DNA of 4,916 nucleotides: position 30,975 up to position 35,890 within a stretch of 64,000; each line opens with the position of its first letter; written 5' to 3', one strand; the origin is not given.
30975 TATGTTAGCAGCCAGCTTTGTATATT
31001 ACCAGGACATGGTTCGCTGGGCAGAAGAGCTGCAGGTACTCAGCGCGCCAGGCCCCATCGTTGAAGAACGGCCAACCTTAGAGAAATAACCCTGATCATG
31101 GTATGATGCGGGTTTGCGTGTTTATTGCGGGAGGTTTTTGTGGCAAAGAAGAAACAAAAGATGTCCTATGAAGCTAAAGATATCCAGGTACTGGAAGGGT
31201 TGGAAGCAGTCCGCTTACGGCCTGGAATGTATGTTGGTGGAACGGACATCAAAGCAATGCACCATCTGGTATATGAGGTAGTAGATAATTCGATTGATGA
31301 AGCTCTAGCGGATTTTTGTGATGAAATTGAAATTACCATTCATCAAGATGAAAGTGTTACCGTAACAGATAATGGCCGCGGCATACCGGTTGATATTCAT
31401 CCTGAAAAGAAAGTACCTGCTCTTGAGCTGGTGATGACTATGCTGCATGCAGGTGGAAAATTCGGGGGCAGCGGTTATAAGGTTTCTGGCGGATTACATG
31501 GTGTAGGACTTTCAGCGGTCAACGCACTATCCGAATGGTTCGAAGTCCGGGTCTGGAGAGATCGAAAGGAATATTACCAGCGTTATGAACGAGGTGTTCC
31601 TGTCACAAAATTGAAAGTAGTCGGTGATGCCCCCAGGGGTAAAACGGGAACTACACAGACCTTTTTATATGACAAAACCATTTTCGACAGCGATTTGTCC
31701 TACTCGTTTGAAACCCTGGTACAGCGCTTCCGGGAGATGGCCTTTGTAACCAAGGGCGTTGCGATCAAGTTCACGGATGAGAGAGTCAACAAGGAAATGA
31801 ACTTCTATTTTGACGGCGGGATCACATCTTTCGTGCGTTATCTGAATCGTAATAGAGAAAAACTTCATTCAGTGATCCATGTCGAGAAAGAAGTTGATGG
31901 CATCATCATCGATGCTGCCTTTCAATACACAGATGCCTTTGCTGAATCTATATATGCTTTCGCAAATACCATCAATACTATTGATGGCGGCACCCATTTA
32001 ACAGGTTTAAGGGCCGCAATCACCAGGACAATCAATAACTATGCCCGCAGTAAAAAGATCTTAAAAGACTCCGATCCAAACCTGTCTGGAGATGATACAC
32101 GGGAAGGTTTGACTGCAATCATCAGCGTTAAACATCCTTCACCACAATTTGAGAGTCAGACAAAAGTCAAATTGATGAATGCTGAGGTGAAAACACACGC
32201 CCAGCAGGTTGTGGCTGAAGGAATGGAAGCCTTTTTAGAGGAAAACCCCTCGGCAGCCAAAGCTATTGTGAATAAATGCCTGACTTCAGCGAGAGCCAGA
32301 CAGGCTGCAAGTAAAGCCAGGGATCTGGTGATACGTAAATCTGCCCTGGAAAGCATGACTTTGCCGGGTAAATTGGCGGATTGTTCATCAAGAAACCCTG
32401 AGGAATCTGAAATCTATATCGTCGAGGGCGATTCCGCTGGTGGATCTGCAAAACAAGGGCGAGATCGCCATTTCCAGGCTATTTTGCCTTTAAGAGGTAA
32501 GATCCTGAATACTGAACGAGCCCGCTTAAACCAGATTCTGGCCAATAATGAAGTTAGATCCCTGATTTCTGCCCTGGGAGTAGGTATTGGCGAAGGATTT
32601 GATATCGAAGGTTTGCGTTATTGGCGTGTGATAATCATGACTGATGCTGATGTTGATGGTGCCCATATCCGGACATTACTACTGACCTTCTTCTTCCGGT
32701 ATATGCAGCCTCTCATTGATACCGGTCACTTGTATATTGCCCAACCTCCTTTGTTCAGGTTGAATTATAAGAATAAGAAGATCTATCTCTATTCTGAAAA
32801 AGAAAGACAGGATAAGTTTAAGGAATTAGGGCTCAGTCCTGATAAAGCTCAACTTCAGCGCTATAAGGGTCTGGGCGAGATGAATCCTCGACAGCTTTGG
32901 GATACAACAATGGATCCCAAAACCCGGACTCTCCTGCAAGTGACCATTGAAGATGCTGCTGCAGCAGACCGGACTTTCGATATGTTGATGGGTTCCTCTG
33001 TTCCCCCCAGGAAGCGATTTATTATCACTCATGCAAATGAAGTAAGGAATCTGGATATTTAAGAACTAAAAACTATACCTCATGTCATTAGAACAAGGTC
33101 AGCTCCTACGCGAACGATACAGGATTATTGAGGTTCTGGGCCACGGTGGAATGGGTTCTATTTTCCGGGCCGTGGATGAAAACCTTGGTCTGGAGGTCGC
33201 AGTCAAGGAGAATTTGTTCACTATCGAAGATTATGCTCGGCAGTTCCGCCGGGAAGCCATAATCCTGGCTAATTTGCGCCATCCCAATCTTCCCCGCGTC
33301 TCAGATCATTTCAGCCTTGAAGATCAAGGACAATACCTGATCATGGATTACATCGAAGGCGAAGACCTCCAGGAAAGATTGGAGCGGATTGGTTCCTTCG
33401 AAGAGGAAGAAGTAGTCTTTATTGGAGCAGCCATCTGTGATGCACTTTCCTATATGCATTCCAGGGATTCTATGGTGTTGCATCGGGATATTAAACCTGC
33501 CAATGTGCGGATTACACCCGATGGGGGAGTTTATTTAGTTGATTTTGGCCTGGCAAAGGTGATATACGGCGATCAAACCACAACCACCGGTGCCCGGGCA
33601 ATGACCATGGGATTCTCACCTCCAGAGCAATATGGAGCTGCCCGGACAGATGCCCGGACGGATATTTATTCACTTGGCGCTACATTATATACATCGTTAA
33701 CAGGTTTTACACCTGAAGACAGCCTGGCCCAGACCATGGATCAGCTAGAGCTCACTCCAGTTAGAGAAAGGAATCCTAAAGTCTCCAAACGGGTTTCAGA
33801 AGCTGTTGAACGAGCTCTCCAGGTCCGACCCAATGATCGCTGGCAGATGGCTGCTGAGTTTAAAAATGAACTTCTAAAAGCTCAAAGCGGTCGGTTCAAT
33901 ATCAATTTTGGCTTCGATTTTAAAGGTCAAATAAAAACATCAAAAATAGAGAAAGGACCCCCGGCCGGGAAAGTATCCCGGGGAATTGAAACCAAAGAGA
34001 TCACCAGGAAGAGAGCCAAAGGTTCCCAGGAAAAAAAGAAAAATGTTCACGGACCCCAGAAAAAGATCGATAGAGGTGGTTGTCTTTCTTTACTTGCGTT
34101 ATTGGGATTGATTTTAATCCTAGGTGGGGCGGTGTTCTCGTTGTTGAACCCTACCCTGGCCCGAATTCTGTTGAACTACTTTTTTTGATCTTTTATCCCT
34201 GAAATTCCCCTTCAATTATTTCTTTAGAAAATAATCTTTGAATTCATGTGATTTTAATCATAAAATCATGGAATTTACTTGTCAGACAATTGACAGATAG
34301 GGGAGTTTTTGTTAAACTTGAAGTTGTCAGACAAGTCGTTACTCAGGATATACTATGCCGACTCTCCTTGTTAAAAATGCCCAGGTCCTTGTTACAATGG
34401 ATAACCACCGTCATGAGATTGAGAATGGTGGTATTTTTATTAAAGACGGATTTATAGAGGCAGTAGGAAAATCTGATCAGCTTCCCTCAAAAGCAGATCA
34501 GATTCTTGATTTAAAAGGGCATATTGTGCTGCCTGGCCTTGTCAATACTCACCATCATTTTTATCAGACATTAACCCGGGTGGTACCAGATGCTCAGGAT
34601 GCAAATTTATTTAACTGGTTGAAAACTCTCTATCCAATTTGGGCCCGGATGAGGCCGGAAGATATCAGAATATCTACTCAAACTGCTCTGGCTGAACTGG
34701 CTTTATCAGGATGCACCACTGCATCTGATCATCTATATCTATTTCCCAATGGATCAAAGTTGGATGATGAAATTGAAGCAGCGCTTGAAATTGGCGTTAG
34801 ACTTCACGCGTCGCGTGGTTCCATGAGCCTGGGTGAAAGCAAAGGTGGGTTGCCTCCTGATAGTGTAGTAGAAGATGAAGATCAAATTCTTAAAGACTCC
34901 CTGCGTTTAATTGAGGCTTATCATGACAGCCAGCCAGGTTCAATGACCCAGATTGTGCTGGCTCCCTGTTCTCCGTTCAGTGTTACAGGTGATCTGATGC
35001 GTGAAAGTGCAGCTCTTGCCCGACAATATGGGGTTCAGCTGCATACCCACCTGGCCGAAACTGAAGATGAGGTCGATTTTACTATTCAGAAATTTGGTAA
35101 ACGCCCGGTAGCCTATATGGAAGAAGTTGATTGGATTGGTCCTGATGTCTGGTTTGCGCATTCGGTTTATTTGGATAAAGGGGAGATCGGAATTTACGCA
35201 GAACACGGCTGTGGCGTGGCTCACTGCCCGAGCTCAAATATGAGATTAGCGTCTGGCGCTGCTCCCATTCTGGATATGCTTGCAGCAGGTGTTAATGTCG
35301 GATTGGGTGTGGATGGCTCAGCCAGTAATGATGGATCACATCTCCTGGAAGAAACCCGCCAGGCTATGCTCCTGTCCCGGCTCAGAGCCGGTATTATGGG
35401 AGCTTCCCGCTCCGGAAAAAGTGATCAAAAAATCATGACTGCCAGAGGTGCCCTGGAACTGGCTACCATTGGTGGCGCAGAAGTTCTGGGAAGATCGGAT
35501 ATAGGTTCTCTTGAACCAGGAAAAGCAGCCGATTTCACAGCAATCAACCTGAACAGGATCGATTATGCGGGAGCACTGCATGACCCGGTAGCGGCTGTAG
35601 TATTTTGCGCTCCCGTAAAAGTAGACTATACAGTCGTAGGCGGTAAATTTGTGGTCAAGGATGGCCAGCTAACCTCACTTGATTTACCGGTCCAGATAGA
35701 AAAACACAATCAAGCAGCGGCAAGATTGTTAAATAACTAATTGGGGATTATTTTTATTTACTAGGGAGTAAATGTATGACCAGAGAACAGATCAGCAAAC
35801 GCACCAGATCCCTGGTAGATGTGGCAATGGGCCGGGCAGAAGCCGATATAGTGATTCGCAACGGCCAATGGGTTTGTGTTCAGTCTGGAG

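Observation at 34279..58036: A 24-kb plus-strand nucleobase (probably purine) catabolic island with an ATP-yielding carbamoyl-phosphate branch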

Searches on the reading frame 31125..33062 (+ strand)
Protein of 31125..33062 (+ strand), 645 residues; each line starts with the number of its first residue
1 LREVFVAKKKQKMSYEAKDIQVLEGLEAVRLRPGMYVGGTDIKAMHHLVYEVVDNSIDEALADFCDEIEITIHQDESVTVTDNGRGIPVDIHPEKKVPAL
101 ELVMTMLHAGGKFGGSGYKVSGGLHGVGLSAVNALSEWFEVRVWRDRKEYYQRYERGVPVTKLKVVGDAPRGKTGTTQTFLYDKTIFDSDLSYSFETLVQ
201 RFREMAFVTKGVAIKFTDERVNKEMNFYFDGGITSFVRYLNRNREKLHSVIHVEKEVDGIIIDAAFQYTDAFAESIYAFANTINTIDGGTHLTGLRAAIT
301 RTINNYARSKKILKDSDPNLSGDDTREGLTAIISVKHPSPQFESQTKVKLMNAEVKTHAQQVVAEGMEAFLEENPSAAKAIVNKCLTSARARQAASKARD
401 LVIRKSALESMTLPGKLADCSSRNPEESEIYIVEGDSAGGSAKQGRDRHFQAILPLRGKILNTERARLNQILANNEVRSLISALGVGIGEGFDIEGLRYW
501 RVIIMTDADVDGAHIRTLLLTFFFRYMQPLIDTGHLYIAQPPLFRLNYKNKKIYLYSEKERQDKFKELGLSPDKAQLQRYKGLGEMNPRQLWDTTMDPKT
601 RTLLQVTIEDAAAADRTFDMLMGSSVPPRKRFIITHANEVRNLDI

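Call 8: search_protein_families(library=pfam, proteins=[window:31125-33062:+])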
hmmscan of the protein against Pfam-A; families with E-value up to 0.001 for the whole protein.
window:31125-33062:+ (645 aa): 4 families
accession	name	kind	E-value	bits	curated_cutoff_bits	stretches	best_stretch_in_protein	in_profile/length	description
PF00204.31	DNA_gyraseB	-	4.2e-57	192.8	27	1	232-400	1-172/173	DNA gyrase B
PF00986.26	DNA_gyraseB_C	-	3.5e-30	104.4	29.8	1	574-633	3-62/63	DNA gyrase B subunit, carboxyl terminus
PF01751.28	Toprim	-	8.4e-18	64.8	23.1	1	429-540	1-95/96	Toprim domain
PF02518.31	HATPase_c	-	1.1e-17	64.8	26.4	1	41-149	2-97/111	Histidine kinase-, DNA gyrase B-, and HSP90-like ATPase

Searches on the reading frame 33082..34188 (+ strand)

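Call 8: search_protein_families(library=pfam, proteins=[window:33082-34188:+])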
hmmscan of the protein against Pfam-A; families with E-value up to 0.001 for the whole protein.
window:33082-34188:+ (368 aa): 5 families
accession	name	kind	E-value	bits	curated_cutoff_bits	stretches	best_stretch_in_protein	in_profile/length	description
PF00069.31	Pkinase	-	5.6e-42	144.4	31.7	1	13-258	1-256/263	Protein kinase domain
PF07714.23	PK_Tyr_Ser-Thr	-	1.2e-27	97.4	23.1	1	15-257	3-252/258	Protein tyrosine and serine/threonine kinase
PF03109.22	ABC1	-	8e-06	25.6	22.9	1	69-161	131-217/244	ABC1 atypical kinase-like domain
PF01636.29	APH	-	8.8e-06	26.1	23.2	0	125-160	162-199/239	Phosphotransferase enzyme family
PF14531.12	Kinase-like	-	0.00015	21.6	25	1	129-218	163-257/289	Kinase-like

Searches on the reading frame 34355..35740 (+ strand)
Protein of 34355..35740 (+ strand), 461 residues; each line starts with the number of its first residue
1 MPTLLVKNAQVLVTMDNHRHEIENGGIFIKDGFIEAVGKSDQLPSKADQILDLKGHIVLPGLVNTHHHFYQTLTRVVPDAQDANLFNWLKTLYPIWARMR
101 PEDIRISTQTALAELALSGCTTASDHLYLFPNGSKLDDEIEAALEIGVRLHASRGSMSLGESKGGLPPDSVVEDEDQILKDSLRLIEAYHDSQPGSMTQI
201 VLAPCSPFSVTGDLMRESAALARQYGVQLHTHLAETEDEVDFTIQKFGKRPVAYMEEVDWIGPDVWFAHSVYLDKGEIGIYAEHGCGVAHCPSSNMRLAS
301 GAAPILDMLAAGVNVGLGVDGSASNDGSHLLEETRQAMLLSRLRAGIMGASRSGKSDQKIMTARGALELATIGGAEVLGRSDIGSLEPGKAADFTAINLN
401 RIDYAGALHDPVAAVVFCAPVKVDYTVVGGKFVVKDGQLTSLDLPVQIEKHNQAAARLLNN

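Call 3: search_protein_families(library=pfam, proteins=[window:34355-35740:+])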
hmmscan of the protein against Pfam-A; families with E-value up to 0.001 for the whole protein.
window:34355-35740:+ (461 aa): 2 families
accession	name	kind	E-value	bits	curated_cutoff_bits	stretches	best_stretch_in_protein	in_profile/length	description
PF01979.26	Amidohydro_1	-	5.4e-62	210.5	25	1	57-433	1-345/345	Amidohydrolase family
PF07969.17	Amidohydro_3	-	5e-18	66.3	29.7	1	100-434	153-472/472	Amidohydrolase family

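Call 5: search_protein_families(library=ncbifam, proteins=[window:34355-35740:+], max_evalue=1e-10)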
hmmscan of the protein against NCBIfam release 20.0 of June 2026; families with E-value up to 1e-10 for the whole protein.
window:34355-35740:+ (461 aa): 25 families
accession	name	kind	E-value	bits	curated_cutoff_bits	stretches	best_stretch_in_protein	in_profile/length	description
NF006055.0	PRK08203.1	equivalog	5e-205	681.3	532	1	2-460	4-452/455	8-oxoguanine deaminase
NF009059.0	PRK12393.1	equivalog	3.1e-113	378.9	543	1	2-459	5-456/460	amidohydrolase family protein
NF005557.0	PRK07228.1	equivalog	3.5e-91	306.1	522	1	4-459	3-438/445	5'-deoxyadenosine deaminase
NF006549.0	PRK09045.1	equivalog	4.5e-79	266.1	540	1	8-457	13-438/444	TRZ/ATZ family hydrolase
NF004701.0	PRK06038.1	equivalog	3.5e-77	260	609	1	3-459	5-427/432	N-ethylammeline chlorohydrolase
NF006252.0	PRK08393.1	equivalog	4.7e-67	226.9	617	1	4-453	3-418/424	N-ethylammeline chlorohydrolase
NF005211.0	PRK06687.1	equivalog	1.5e-63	215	703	1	11-443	8-418/419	TRZ/ATZ family protein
NF006056.0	PRK08204.1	subfamily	8e-63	212.7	391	1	4-460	5-442/449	hypothetical protein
NF012037.0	PRK15493.1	equivalog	3e-61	207.5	779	1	10-443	8-418/435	bifunctional S-methyl-5'-thioadenosine deaminase/S-adenosylhomocysteine deaminase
NF006681.0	PRK09229.1-2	equivalog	1.5e-53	182.2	362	1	23-450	20-442/451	formimidoylglutamate deiminase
TIGR02967.1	guan_deamin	equivalog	3.9e-48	164.4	375.4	1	22-400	4-363/401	guanine deaminase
NF004995.0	PRK06380.1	subfamily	7.8e-48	163.5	567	1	4-443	3-408/418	metal-dependent hydrolase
NF005540.0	PRK07203.1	equivalog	6.3e-47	160.2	444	1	4-459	2-439/444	putative aminohydrolase SsnA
NF004801.0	PRK06151.1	subfamily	1.5e-45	156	416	1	9-455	8-459/491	chlorohydrolase family protein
TIGR03314.1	Se_ssnA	subfamily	2.4e-45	155.2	455.5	1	4-458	1-437/441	putative selenium metabolism protein SsnA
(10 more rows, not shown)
